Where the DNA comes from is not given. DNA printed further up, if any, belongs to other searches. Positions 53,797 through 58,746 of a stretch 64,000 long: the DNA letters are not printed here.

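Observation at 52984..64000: Operon-like array of four co-oriented coiled-coil proteins sharing a novel beta-rich domain: one small membrane-anchored member plus three giant secreted paralogs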

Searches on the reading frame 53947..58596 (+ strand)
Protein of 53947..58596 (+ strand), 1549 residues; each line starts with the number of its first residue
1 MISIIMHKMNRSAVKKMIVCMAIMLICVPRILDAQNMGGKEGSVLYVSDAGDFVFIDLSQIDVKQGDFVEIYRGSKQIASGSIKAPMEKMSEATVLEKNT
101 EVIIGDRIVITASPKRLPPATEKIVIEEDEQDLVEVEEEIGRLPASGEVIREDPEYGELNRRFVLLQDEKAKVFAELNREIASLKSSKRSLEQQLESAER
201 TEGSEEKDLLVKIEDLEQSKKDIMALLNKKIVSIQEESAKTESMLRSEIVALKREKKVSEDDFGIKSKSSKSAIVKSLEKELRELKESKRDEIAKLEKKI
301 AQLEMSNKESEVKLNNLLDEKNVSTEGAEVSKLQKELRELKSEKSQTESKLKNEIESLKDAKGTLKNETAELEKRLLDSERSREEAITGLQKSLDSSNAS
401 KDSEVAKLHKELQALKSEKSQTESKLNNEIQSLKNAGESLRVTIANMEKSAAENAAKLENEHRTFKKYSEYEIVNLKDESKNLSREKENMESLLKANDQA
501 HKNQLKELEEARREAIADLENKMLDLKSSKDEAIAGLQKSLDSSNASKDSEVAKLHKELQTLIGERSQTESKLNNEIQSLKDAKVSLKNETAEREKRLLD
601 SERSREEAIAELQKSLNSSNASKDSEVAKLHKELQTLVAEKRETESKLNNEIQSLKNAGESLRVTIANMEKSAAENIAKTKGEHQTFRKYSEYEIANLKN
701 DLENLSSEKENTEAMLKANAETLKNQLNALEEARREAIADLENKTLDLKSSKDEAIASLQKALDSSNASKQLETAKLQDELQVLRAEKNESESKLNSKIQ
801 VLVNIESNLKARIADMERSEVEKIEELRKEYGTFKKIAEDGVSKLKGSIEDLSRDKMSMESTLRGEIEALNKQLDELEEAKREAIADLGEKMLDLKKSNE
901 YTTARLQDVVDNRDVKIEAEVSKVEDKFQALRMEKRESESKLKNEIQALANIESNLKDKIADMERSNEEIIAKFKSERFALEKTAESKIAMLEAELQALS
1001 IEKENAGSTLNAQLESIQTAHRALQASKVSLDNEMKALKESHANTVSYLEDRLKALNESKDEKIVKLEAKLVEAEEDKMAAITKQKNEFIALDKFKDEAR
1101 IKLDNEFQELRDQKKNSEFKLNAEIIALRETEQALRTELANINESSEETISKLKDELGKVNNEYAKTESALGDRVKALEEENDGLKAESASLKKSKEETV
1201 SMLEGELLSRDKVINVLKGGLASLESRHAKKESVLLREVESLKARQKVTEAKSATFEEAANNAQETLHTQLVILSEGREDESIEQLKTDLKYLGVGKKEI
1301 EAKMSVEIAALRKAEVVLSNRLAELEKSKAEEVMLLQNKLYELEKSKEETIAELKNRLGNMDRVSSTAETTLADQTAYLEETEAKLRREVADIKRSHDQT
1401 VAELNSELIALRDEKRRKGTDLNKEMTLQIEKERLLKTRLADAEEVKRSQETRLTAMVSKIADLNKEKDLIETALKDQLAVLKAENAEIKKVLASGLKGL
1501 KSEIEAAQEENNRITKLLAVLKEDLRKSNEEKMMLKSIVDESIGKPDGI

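Call 8: search_protein_families(library=pfam, proteins=[window:53947-58596:+], max_evalue=1)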
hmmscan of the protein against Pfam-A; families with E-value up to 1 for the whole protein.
window:53947-58596:+ (1549 aa): 3 families
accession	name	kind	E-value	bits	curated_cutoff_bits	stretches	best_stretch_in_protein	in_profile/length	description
PF13863.11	DUF4200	-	0.005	17.6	29.7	1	329-427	7-104/119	Domain of unknown function (DUF4200)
PF24245.1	INO80F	-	0.13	12.8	25.1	0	1170-1195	7-32/47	INO80 complex subunit F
PF13936.12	HTH_38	-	0.13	12.5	27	0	428-441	11-24/44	Helix-turn-helix domain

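Call 9: search_protein_families(library=ncbifam, proteins=[window:53947-58596:+], max_evalue=1)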
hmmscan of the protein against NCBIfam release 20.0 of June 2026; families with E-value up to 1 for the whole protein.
window:53947-58596:+ (1549 aa): 6 families
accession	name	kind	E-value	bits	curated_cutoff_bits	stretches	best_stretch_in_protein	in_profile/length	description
TIGR02169.1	SMC_prok_A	equivalog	1.3e-05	23.1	729.4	5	1098-1361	238-500/1165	chromosome segregation protein SMC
TIGR02168.1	SMC_prok_B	equivalog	3.7e-05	21.7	567.35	4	688-999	674-986/1181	chromosome segregation protein SMC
NF045487.1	ASRP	equivalog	0.00012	20.8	300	2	325-663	115-446/593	archaea-specific SMC-related protein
TIGR04523.1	Mplasa_alph_rch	subfamily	0.0017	16.4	270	2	547-902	285-643/745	helix-rich protein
TIGR00826.1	EIIB_glc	domain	0.018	15.4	45.75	0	651-689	42-79/88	glucose PTS transporter subunit EIIB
NF007255.0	PRK09702.1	equivalog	0.13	11.9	321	0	650-689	84-123/161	PTS sugar transporter subunit IIB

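Call 94: search_protein_families(library=phrogs, proteins=[window:53947-58593:+], max_evalue=0.001)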
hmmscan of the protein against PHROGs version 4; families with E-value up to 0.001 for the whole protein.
window:53947-58593:+ (1549 aa): 0 families
